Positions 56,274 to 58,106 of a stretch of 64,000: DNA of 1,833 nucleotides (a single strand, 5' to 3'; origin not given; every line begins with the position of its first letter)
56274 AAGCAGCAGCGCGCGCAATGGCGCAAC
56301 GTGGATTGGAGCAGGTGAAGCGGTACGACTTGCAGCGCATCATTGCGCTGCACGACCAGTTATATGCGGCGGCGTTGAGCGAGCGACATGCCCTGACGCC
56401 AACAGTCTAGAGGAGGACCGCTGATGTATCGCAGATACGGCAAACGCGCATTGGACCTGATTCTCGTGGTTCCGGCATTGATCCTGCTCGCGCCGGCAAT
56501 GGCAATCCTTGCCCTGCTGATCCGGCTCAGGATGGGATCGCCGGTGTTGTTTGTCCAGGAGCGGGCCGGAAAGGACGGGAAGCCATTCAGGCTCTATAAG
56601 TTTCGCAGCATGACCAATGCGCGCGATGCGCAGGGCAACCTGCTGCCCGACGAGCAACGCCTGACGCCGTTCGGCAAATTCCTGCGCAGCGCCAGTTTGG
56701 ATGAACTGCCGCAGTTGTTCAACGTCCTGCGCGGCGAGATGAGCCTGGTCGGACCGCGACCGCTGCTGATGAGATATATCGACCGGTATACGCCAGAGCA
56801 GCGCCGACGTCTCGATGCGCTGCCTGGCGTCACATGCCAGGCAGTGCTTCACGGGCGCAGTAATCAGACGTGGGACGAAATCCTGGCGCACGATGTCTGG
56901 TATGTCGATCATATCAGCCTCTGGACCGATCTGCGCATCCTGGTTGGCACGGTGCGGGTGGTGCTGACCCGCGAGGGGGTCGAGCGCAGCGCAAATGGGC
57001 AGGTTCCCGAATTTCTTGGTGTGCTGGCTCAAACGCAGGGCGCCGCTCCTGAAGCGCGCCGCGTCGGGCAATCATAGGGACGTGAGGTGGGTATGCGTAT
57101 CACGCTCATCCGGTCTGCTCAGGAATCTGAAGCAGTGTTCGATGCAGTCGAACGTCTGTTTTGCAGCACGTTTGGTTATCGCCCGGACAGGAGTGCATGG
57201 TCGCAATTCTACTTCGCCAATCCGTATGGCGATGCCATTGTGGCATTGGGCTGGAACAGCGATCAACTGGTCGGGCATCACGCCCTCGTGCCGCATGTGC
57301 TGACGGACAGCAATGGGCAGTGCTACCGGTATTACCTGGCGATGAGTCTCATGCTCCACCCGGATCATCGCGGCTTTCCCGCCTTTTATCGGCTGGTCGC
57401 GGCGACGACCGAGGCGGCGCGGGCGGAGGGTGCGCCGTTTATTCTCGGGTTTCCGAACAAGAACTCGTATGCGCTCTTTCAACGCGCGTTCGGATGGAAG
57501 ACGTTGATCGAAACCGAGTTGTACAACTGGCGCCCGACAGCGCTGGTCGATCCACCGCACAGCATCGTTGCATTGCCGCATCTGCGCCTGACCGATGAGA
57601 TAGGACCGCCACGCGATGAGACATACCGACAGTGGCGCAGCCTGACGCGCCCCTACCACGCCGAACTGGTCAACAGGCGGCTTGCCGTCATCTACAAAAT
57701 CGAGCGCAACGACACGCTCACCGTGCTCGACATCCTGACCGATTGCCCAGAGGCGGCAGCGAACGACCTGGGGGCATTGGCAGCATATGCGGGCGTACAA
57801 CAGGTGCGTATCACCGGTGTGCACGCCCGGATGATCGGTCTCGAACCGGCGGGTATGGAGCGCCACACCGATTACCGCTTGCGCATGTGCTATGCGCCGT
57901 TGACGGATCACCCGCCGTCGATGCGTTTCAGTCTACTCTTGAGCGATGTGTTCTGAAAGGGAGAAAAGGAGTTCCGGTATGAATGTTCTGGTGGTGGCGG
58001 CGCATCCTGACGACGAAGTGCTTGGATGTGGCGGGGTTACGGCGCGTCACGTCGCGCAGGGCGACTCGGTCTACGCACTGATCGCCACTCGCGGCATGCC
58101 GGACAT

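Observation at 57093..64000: ACP-dependent acyl-amide tailoring cassette inside a Wzx/Wzy polysaccharide operon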

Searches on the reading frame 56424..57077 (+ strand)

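Call 4: search_protein_families(library=ncbifam, proteins=[window:56424-57077:+], max_evalue=0.01)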
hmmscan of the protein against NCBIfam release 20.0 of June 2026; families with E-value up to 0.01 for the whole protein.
window:56424-57077:+ (217 aa): 10 families
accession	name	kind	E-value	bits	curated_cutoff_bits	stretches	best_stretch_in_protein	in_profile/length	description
TIGR03025.1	EPS_sugtrans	subfamily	2.4e-71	241.3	295.55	1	3-185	254-443/445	exopolysaccharide biosynthesis polyprenyl glycosylphosphotransferase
TIGR03022.1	WbaP_sugtrans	subfamily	1.7e-55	189.1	403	2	77-185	346-454/456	undecaprenyl-phosphate galactose phosphotransferase WbaP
TIGR03023.1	WcaJ_sugtrans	equivalog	2.7e-55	188.5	410.75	1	4-183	260-449/453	undecaprenyl-phosphate glucose phosphotransferase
NF041877.1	EPS_EpsZ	equivalog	3.1e-45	154.7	800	1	7-185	266-457/459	exopolysaccharide biosynthesis polyisoprenyl-phosphate hexose-1-phosphate transferase EpsZ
TIGR03013.1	EpsB_2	subfamily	2.7e-44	152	393.35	1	3-185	251-441/443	TIGR03013 family XrtA/PEP-CTERM system glycosyltransferase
NF052601.1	undeca_RfbP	equivalog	1.5e-41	142.3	330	2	76-182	131-237/244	undecaprenyl-phosphate galactose phosphotransferase family protein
NF011751.0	PRK15204.1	equivalog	2.3e-36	125.4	907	1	4-186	277-475/476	undecaprenyl-phosphate galactose phosphotransferase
NF050817.1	PolSacchBiosHfsE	equivalog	7.3e-34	117.3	750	1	6-182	271-461/467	polysaccharide biosynthesis protein HfsE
NF007518.0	PRK10124.1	equivalog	3.2e-32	111.9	684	1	7-177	274-454/464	undecaprenyl-phosphate glucose phosphotransferase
NF045514.1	glycotran_HepC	equivalog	5.4e-25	88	140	1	5-115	115-213/220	heterocyst development glycosyltransferase HepC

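Call 8: search_protein_families(library=pfam, proteins=[window:56424-57077:+], max_evalue=0.1)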
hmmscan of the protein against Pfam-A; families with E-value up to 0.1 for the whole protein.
window:56424-57077:+ (217 aa): 1 family
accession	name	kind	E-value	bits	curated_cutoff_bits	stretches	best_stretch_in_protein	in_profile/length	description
PF02397.22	Bac_transf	-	2.2e-60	203.7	27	1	7-181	1-178/179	Bacterial sugar transferase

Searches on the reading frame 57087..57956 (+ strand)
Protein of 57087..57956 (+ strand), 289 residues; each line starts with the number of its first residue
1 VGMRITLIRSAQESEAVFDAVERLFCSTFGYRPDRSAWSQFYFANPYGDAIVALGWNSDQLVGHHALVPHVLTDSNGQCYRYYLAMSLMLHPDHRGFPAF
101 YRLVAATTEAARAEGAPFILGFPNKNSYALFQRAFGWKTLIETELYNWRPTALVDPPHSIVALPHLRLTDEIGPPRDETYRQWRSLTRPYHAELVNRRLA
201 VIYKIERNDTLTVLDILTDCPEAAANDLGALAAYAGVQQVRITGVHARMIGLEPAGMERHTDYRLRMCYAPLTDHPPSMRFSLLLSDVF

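Call 4: search_protein_families(library=ncbifam, proteins=[window:57087-57956:+], max_evalue=0.01)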
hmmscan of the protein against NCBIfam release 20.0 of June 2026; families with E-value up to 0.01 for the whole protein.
window:57087-57956:+ (289 aa): 0 families

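Call 8: search_protein_families(library=pfam, proteins=[window:57087-57956:+], max_evalue=0.1)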
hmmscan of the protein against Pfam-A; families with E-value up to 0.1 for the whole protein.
window:57087-57956:+ (289 aa): 2 families
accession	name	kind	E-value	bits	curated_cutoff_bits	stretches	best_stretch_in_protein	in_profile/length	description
PF13527.13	Acetyltransf_9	-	2.3e-06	28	25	1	8-138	2-125/127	Acetyltransferase (GNAT) domain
PF00583.31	Acetyltransf_1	-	0.0056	17.4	20.7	1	23-137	6-116/116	Acetyltransferase (GNAT) family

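Call 61: search_solved_structures(query=window:57087-57956:+, max_evalue=1)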
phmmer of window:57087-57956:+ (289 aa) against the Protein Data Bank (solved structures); distinct sequences matched with E-value up to 1: 0.

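Call 64: find_related_loci(query=window:57087-57956:+, collection=genome_contigs, flank=8000)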
Query window:57087-57956:+ (289 aa) in genome_contigs; peptide patterns used: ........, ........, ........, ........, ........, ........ (x = any residue, [..] = any of these).
40 stretches matched a pattern; 4 encode a relative of the query (tblastn E <= 1e-3); 4 distinct loci.
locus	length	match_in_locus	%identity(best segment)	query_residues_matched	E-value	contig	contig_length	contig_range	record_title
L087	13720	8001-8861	84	3-289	3e-166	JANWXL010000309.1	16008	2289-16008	MAG: Roseiflexus sp. isolate SKYG45 k141_418578, whole genome shotgun sequence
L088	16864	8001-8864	86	2-289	2e-164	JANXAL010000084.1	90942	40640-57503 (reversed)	MAG: Roseiflexus sp. isolate SKYB12 k141_15075, whole genome shotgun sequence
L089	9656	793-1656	83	2-289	2e-159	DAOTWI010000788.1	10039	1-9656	MAG TPA_asm: Roseiflexus sp. isolate H12_131 k73_552854, whole genome shotgun sequence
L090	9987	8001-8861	75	3-289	3e-148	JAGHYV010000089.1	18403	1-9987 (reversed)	MAG: Roseiflexus sp. isolate 629F.7 NODE_516_length_18403_cov_364.388435, whole genome shotgun sequence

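Call 65: find_homologous_proteins(query=window:57087-57956:+, max_evalue=0.001)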
Query window:57087-57956:+ (289 aa): 33 proteins with E <= 0.001 among 2272 candidates.
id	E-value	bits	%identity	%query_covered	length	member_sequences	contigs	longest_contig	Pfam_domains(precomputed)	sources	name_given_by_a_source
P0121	1.2e-195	667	100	99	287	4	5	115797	PF13527.14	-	-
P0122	3.2e-167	573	86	99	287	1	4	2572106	PF13527.14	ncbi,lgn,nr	ncbi:MAG: GNAT family N-acetyltransferase [Roseiflexus sp.]|nr:GNAT family N-acetyltransferase [Rose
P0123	4.0e-163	560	85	99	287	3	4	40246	PF13527.14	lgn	-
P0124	9.1e-163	559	84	99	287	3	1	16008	PF13527.14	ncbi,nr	ncbi:MAG: GNAT family N-acetyltransferase [Roseiflexus sp.]|nr:GNAT family N-acetyltransferase [Rose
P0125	1.8e-159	548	83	99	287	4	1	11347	PF13527.14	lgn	-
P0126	1.4e-156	538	80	99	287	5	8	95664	PF13527.14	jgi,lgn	jgi:GNAT superfamily N-acetyltransferase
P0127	2.3e-141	488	75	99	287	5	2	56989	PF13527.14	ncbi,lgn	-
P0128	8.4e-141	487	74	100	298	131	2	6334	PF13527.14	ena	-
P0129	1.3e-140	486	74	99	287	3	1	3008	-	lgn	-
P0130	1.5e-104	368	58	99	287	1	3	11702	PF13527.14,PF00583.32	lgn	-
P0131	8.6e-104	365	58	99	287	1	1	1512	PF13527.14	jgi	jgi:hypothetical protein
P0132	7.5e-103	362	56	99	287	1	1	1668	PF13527.14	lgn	-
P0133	1.4e-90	322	77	64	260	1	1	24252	-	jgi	jgi:GNAT superfamily N-acetyltransferase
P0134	2.7e-90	321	53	99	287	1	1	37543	-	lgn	-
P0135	3.8e-90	320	52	99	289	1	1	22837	-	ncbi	ncbi:MAG: GNAT family N-acetyltransferase [Chloroflexaceae bacterium]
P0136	7.7e-90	319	52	99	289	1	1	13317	PF13527.14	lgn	-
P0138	1.9e-88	315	51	99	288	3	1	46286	PF13527.14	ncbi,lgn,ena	-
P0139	2.8e-87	311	51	99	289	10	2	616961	-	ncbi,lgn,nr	ncbi:MAG: GNAT family N-acetyltransferase [Oscillochloridaceae bacterium]|nr:GNAT family N-acetyltra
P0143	1.1e-52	197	37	100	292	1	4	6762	PF13527.14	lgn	-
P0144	1.1e-52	197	37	100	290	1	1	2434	PF13527.14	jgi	jgi:hypothetical protein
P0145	8.2e-52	194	37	100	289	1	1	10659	PF13527.14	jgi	jgi:GNAT superfamily N-acetyltransferase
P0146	6.4e-51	191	38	99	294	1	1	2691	PF13527.14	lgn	-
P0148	1.4e-49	187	38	100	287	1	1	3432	PF13527.14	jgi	jgi:GNAT superfamily N-acetyltransferase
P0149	7.2e-49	185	36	98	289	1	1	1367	PF13527.14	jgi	-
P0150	5.8e-48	182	37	98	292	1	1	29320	PF13527.14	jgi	jgi:hypothetical protein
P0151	1.9e-44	170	36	99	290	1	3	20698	PF13527.14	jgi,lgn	jgi:hypothetical protein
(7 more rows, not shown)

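Call 66: find_encoding_contigs(protein=P0121, flank=10000, max_places=2)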
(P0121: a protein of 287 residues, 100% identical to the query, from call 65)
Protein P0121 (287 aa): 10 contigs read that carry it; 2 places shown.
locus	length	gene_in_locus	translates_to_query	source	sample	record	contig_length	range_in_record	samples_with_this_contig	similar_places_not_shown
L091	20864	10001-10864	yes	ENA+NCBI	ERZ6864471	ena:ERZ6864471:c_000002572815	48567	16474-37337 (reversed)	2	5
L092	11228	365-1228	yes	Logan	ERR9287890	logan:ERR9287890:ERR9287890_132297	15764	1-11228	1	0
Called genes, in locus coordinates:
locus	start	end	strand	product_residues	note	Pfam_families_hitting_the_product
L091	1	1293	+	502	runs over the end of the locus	PF25919:BSH_CusB (faint), PF25881:HH_YBHG (weak)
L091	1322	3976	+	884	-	-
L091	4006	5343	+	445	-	PF01943:Polysacc_synt (weak)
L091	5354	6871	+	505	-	-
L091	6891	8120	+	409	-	PF20706:GT4-conflict, PF00534:Glycos_transf_1, PF13692:Glyco_trans_1_4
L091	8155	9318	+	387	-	PF13477:Glyco_trans_4_2, PF13439:Glyco_transf_4, PF13579:Glyco_trans_4_4, PF00534:Glycos_transf_1, PF20706:GT4-conflict (weak), PF13692:Glyco_trans_1_4, PF13524:Glyco_trans_1_2 (weak)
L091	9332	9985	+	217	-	PF02397:Bac_transf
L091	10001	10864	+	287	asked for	PF13527:Acetyltransf_9 (weak)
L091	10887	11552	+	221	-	PF02585:PIG-L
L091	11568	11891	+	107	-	PF00550:PP-binding (weak)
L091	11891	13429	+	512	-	PF00501:AMP-binding, PF13193:AMP-binding_C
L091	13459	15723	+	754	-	PF13522:GATase_6, PF13537:GATase_7, PF00733:Asn_synthase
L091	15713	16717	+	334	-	PF02540:NAD_synthase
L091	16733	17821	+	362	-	PF02388:FemAB, PF04339:FemAB_like (weak), PF13480:Acetyltransf_6, PF02388:FemAB (weak)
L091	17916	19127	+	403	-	PF01041:DegT_DnrJ_EryC1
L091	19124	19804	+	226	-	PF02698:DUF218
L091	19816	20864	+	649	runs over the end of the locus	PF13727:CoA_binding_3, PF01073:3Beta_HSD, PF01370:Epimerase, PF02719:Polysacc_synt_2, PF04321:RmlD_sub_bind, PF07993:NAD_binding_4 (faint), PF16363:GDP_Man_Dehyd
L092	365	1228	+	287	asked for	PF13527:Acetyltransf_9 (weak)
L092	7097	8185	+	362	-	PF02388:FemAB, PF04339:FemAB_like (weak), PF13480:Acetyltransf_6, PF02388:FemAB (weak)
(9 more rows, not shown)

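Call 67: find_encoding_contigs(protein=P0139, flank=10000, max_places=1)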
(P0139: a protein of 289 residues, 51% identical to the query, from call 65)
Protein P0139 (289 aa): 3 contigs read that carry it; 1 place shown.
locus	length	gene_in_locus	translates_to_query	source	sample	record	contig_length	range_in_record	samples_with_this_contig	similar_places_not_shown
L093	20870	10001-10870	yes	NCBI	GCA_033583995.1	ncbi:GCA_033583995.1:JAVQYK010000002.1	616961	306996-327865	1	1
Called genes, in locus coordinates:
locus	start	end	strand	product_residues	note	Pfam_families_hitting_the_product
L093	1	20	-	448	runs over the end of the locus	PF01266:DAO (faint), PF03486:HI0933_like (faint), PF07992:Pyr_redox_2, PF13450:NAD_binding_8 (faint), PF13738:Pyr_redox_3 (faint), PF00070:Pyr_redox, PF02852:Pyr_redox_dim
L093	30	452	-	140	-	PF00581:Rhodanese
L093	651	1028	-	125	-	PF02518:HATPase_c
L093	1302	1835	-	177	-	-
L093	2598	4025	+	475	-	PF02706:Wzz, PF25199:nSTAND_NTPase5 (weak), PF01656:CbiA, PF06564:CBP_BcsQ (weak), PF09140:MipZ (weak), PF10609:ParA (weak), PF13614:AAA_31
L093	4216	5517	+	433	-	PF01943:Polysacc_synt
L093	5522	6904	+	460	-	-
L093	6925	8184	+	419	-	PF13439:Glyco_transf_4, PF13579:Glyco_trans_4_4, PF00534:Glycos_transf_1, PF13692:Glyco_trans_1_4, PF13524:Glyco_trans_1_2 (weak)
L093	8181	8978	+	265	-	PF01522:Polysacc_deac_1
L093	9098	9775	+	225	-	PF02397:Bac_transf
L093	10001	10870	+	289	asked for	-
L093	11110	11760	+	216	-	PF02585:PIG-L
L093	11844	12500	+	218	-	PF17836:PglD_N, PF00132:Hexapep (faint), PF25084:LbH_EIF2B (weak), PF25087:GMPPB_C (weak)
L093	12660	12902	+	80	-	-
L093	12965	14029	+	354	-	PF08392:FAE1_CUT1_RppA (weak), PF08545:ACP_syn_III, PF08541:ACP_syn_III_C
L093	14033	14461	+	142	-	PF01648:ACPS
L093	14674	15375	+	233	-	PF00106:adh_short, PF01370:Epimerase (weak), PF08659:KR, PF13561:adh_short_C2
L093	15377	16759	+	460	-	PF00501:AMP-binding, PF13193:AMP-binding_C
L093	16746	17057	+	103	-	-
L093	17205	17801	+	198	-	PF00132:Hexapep, PF14602:Hexapep_2 (weak)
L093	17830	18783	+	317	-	PF00698:Acyl_transf_1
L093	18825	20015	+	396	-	PF01041:DegT_DnrJ_EryC1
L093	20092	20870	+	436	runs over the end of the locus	-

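Call 68: find_encoding_contigs(protein=P0150, flank=10000, max_places=1)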
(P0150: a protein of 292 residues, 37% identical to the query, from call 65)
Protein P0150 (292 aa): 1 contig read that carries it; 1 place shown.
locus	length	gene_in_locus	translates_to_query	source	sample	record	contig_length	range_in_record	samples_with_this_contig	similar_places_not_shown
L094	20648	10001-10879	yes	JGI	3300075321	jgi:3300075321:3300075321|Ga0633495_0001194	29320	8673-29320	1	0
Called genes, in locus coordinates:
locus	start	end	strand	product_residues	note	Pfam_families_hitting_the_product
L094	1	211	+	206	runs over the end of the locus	PF05050:Methyltransf_21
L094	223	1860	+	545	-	-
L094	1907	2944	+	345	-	PF13524:Glyco_trans_1_2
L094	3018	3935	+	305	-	PF13524:Glyco_trans_1_2 (weak), PF08241:Methyltransf_11 (weak)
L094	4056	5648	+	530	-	-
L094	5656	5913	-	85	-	-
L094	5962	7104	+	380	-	PF13439:Glyco_transf_4, PF13579:Glyco_trans_4_4, PF20706:GT4-conflict, PF00534:Glycos_transf_1, PF13692:Glyco_trans_1_4, PF13524:Glyco_trans_1_2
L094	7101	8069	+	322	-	PF00535:Glycos_transf_2, PF10111:Glyco_tranf_2_2 (faint)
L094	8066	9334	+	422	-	PF13439:Glyco_transf_4, PF13477:Glyco_trans_4_2 (faint), PF13579:Glyco_trans_4_4, PF00534:Glycos_transf_1, PF13692:Glyco_trans_1_4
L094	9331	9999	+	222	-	PF02397:Bac_transf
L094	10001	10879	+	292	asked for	PF13527:Acetyltransf_9 (weak)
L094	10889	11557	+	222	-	PF02585:PIG-L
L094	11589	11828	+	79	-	PF00550:PP-binding (weak)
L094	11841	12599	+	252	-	PF23441:SDR (faint), PF00106:adh_short, PF08659:KR, PF13561:adh_short_C2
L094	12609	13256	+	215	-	PF17836:PglD_N, PF14602:Hexapep_2 (faint), PF00132:Hexapep (weak)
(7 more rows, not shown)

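Call 69: find_encoding_contigs(protein=P0151, flank=9000, max_places=1)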
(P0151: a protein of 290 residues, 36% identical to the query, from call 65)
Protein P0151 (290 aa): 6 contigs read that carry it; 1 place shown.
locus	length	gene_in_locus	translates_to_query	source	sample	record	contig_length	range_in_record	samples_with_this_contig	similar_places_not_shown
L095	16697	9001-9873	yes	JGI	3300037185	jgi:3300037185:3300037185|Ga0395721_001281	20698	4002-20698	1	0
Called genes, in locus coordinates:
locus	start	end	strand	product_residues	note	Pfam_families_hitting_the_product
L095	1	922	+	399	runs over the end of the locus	PF00534:Glycos_transf_1, PF13692:Glyco_trans_1_4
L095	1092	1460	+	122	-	PF00132:Hexapep, PF14602:Hexapep_2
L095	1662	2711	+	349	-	PF20706:GT4-conflict, PF00534:Glycos_transf_1, PF13692:Glyco_trans_1_4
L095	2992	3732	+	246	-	-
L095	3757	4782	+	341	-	PF01073:3Beta_HSD, PF01370:Epimerase, PF02719:Polysacc_synt_2, PF04321:RmlD_sub_bind (faint), PF05368:NmrA (weak), PF13460:NAD_binding_10, PF16363:GDP_Man_Dehyd, PF08485:Polysacc_syn_2C, +1 more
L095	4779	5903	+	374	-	PF01073:3Beta_HSD (faint), PF01370:Epimerase, PF02719:Polysacc_synt_2 (faint), PF07993:NAD_binding_4 (faint), PF16363:GDP_Man_Dehyd (faint), PF14667:Polysacc_synt_C, PF06560:GPI (faint), PF07883:Cupin_2 (faint)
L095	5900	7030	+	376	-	PF02350:Epimerase_2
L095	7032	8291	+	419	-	PF13439:Glyco_transf_4, PF13579:Glyco_trans_4_4, PF00534:Glycos_transf_1, PF13692:Glyco_trans_1_4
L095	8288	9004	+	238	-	PF02397:Bac_transf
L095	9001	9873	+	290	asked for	PF13527:Acetyltransf_9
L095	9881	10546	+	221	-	PF02585:PIG-L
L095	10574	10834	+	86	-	PF00550:PP-binding (weak)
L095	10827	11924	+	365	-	PF08545:ACP_syn_III, PF08541:ACP_syn_III_C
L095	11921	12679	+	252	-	PF00106:adh_short, PF08659:KR, PF13561:adh_short_C2, PF23441:SDR (weak)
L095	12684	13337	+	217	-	PF17836:PglD_N, PF25087:GMPPB_C, PF00132:Hexapep (weak), PF14602:Hexapep_2 (weak)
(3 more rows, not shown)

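Call 70: find_encoding_contigs(protein=P0138, flank=9000, max_places=1)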
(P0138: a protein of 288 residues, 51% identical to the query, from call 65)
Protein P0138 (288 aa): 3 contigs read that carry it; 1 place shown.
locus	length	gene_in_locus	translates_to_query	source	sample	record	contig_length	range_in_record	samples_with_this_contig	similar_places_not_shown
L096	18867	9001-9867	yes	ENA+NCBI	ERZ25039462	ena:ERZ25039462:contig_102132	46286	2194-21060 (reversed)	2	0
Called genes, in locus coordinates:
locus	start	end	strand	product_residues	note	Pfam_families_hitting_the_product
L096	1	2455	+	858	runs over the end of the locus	-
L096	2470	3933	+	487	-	PF01943:Polysacc_synt (weak)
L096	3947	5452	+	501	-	-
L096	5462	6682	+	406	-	PF20706:GT4-conflict, PF00534:Glycos_transf_1, PF13692:Glyco_trans_1_4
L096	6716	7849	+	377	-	PF13477:Glyco_trans_4_2, PF13439:Glyco_transf_4, PF13579:Glyco_trans_4_4, PF00534:Glycos_transf_1, PF20706:GT4-conflict (weak), PF13692:Glyco_trans_1_4, PF13524:Glyco_trans_1_2 (weak)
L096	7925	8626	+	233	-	PF02397:Bac_transf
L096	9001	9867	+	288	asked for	PF13527:Acetyltransf_9 (weak)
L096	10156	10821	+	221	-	PF02585:PIG-L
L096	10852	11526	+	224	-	PF17836:PglD_N, PF00132:Hexapep (faint), PF25087:GMPPB_C (weak)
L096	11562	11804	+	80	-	PF00550:PP-binding (weak)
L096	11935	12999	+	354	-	PF08545:ACP_syn_III, PF08541:ACP_syn_III_C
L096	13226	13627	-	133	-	PF13246:Cation_ATPase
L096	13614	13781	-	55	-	-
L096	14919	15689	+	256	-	-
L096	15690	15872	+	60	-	PF00106:adh_short (weak)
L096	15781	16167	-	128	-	PF00072:Response_reg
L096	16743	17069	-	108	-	PF00072:Response_reg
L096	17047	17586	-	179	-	PF00072:Response_reg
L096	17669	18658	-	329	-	PF00512:HisKA, PF02518:HATPase_c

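Call 71: find_encoding_contigs(protein=P0134, flank=9000, max_places=1)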
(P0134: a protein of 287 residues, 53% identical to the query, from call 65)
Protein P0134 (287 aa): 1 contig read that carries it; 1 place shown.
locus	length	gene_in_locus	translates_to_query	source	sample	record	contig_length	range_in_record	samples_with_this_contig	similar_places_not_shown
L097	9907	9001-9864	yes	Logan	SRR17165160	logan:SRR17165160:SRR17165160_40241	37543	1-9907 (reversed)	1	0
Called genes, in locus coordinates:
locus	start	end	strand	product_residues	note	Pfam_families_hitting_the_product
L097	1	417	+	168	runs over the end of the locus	PF02357:NusG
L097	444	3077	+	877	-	-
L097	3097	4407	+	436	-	-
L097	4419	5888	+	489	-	-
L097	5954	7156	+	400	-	PF20706:GT4-conflict, PF00534:Glycos_transf_1, PF13692:Glyco_trans_1_4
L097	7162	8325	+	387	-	PF13477:Glyco_trans_4_2, PF13579:Glyco_trans_4_4, PF13439:Glyco_transf_4, PF00534:Glycos_transf_1, PF13692:Glyco_trans_1_4, PF20706:GT4-conflict (weak), PF13524:Glyco_trans_1_2 (weak)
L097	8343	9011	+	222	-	PF02397:Bac_transf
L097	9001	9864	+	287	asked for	-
